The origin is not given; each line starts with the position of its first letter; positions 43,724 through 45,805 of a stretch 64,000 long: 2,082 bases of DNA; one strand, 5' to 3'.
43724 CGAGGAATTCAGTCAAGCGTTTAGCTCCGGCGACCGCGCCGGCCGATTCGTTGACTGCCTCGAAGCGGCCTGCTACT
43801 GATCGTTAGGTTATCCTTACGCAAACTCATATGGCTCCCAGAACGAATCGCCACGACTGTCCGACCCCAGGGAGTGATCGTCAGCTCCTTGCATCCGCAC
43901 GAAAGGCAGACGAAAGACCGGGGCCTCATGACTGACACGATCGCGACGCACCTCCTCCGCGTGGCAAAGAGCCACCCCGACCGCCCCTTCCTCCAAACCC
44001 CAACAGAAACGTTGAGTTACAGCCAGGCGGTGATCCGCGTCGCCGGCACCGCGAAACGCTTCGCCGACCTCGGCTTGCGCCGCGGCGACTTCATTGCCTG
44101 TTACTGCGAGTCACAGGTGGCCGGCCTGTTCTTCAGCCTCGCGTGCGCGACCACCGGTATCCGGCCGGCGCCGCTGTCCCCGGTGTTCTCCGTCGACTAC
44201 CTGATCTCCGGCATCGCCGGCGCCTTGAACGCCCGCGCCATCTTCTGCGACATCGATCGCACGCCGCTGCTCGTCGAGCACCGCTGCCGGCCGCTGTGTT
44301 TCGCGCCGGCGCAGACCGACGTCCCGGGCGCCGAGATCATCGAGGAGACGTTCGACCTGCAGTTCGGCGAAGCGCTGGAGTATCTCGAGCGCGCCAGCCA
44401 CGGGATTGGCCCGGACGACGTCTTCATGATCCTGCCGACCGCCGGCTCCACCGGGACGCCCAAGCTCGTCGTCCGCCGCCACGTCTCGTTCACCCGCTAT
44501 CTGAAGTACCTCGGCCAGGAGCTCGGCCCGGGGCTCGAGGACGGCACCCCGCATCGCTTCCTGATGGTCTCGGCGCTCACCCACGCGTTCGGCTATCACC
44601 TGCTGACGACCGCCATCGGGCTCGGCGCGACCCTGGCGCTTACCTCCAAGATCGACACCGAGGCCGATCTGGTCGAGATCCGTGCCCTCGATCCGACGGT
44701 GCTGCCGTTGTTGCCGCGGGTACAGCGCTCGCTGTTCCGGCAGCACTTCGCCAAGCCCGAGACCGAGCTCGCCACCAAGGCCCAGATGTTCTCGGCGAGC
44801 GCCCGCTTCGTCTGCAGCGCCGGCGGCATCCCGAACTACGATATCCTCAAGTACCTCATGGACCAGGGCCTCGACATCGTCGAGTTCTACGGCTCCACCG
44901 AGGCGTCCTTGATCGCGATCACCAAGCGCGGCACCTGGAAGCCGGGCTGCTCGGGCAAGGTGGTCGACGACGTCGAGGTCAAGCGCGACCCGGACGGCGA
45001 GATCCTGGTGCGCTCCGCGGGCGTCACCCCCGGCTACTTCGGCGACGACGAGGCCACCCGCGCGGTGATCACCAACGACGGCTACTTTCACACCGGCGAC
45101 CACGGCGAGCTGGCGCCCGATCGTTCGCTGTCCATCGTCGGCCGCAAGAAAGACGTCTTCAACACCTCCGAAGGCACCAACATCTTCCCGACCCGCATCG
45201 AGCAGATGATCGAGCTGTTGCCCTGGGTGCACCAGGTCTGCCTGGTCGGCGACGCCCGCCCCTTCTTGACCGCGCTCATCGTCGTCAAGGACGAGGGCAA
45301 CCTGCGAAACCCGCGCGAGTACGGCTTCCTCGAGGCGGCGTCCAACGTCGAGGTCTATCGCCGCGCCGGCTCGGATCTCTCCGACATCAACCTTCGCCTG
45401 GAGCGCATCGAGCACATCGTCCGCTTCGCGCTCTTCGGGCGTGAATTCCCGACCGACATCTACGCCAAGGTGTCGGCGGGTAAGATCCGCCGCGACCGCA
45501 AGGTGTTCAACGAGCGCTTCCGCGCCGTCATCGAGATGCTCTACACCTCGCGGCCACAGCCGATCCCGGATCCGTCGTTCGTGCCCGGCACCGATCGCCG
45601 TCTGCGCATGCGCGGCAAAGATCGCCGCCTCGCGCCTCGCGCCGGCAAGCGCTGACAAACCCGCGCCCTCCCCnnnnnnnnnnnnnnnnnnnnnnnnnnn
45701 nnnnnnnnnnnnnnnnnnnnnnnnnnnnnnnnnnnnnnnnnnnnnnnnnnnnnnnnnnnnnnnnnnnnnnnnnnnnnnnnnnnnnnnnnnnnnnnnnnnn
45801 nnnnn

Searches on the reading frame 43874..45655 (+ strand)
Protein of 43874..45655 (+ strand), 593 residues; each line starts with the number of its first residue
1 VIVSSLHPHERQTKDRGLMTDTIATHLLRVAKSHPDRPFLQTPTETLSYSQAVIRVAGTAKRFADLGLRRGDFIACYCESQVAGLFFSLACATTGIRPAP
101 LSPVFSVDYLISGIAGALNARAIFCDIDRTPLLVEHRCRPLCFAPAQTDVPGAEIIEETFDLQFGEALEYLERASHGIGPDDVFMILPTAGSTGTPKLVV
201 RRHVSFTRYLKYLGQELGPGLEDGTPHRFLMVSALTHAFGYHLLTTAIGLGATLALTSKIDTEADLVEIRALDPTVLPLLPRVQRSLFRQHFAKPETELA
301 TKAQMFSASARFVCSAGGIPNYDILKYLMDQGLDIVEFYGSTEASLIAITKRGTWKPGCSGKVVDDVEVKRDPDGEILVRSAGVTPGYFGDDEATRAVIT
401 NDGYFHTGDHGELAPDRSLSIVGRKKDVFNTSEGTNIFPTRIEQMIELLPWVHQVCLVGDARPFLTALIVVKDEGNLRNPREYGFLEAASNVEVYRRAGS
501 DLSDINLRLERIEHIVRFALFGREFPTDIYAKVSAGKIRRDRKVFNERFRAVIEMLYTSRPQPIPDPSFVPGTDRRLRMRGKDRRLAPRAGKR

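Call 34: list_cluster_members(proteins=[window:43874-45655:+, window:45674-47128:+, window:38803-39639:+, window:38341-38784:+, window:47690-48877:+, window:50091-52286:-, window:52289-53104:+, window:53175-53981:+, window:56620-58611:+, window:58648-60342:+])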
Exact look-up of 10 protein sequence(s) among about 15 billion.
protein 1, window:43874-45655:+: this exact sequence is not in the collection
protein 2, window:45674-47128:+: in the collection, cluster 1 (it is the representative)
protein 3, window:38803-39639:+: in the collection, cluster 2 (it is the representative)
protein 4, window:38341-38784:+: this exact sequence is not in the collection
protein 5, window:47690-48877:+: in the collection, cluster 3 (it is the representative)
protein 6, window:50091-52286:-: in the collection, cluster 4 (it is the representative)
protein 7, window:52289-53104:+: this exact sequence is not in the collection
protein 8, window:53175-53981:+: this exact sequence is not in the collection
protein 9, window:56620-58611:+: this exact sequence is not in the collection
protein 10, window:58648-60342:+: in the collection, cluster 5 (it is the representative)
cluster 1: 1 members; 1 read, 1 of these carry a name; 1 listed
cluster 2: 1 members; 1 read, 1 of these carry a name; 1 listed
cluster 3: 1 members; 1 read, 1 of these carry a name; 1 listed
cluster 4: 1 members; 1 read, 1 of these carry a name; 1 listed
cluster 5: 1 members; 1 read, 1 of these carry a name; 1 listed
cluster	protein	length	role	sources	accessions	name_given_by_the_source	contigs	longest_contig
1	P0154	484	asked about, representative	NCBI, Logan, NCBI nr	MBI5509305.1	MAG: anion permease [Deltaproteobacteria bacterium] | anion permease [Deltaproteobacteria bacterium]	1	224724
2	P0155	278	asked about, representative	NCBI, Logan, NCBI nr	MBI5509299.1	MAG: response regulator [Deltaproteobacteria bacterium] | response regulator [Deltaproteobacteria bacterium]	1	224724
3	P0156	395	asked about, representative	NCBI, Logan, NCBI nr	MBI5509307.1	MAG: molybdopterin-dependent oxidoreductase [Deltaproteobacteria bacterium] | molybdopterin-dependent oxidoreductase [Deltaproteobacteria bacterium]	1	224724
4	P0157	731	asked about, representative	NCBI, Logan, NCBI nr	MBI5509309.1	MAG: SpoIIE family protein phosphatase [Deltaproteobacteria bacterium] | SpoIIE family protein phosphatase [Deltaproteobacteria bacterium]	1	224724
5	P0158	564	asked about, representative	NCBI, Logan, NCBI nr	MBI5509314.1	MAG: hypothetical protein HY903_11230 [Deltaproteobacteria bacterium] | hypothetical protein [Deltaproteobacteria bacterium]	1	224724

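Call 35: find_encoding_contigs(protein=P0154, flank=10000, max_places=10)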
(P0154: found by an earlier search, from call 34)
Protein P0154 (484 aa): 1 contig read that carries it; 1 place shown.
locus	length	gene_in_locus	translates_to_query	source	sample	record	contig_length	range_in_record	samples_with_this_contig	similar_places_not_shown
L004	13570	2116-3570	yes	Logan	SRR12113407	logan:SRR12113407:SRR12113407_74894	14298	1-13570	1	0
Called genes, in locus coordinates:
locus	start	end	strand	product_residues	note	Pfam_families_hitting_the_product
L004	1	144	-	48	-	?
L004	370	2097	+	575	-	PF00501:AMP-binding, PF23562:AMP-binding_C_3 (weak)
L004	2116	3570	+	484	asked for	PF00939:Na_sulph_symp, PF03600:CitMHS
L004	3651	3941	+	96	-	PF03992:ABM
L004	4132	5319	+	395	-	PF00174:Oxidored_molyb, PF03404:Mo-co_dimer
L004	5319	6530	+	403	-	-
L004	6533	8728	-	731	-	PF00072:Response_reg (weak), PF08668:HDOD, PF07228:SpoIIE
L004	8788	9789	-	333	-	PF00072:Response_reg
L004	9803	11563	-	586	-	PF00072:Response_reg (weak), PF02518:HATPase_c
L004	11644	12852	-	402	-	PF07690:MFS_1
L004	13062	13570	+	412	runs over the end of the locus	?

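Call 36: find_encoding_contigs(protein=P0155, flank=10000, max_places=10)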
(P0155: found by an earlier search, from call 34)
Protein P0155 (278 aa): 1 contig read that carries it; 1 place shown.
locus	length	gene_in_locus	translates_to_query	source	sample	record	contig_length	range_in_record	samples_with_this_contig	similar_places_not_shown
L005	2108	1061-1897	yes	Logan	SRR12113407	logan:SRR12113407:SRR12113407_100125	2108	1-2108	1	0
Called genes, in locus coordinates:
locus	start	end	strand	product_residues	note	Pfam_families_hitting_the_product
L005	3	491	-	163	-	?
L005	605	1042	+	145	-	PF00072:Response_reg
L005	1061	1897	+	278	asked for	PF00072:Response_reg, PF00990:GGDEF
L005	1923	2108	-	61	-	?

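Call 37: find_encoding_contigs(protein=P0157, flank=10000, max_places=10)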
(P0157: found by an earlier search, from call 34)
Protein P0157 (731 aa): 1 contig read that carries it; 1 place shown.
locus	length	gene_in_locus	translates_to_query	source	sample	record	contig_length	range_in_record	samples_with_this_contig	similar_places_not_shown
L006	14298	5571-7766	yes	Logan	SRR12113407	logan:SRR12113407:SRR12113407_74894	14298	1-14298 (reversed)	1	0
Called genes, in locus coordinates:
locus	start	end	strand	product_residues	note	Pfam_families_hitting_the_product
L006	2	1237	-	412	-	?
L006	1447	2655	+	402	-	PF07690:MFS_1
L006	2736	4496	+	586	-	PF00072:Response_reg (weak), PF02518:HATPase_c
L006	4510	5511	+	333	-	PF00072:Response_reg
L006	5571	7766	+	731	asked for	PF00072:Response_reg (weak), PF08668:HDOD, PF07228:SpoIIE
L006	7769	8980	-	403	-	-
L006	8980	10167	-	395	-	PF00174:Oxidored_molyb, PF03404:Mo-co_dimer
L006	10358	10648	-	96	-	PF03992:ABM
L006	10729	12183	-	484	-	PF00939:Na_sulph_symp, PF03600:CitMHS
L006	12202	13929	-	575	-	PF00501:AMP-binding, PF23562:AMP-binding_C_3 (weak)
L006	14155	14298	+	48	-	?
